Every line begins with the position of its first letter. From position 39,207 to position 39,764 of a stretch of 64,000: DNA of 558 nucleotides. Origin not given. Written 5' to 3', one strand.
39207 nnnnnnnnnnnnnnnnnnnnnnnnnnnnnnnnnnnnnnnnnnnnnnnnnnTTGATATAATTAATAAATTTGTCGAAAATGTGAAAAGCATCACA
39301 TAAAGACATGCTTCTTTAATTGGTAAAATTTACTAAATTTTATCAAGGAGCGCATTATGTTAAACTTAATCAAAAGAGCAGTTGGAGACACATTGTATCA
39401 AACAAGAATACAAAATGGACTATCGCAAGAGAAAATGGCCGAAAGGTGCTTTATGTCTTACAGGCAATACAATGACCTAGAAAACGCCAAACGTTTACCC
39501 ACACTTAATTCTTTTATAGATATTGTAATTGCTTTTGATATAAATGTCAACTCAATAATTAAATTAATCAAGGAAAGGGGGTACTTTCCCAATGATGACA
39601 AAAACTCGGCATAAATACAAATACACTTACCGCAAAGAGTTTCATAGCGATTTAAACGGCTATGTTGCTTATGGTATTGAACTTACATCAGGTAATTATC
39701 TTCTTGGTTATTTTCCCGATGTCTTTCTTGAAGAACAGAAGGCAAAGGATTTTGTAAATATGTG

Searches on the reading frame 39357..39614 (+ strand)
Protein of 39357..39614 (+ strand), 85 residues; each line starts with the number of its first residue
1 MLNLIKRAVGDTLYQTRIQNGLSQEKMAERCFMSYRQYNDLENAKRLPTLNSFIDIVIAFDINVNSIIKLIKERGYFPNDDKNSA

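Call 8: search_protein_families(library=pfam, proteins=[window:39357-39614:+], max_evalue=0.01)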
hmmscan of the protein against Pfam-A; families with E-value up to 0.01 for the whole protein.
window:39357-39614:+ (85 aa): 3 families
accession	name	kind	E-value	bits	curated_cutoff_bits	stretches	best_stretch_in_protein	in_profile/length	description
PF01381.28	HTH_3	-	2.9e-08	34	23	1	13-63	1-51/55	Helix-turn-helix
PF12844.13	HTH_19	-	7.1e-07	29.5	30.2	1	12-70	3-61/64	Helix-turn-helix domain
PF13560.12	HTH_31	-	0.00012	22.7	27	1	9-50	2-44/64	Helix-turn-helix domain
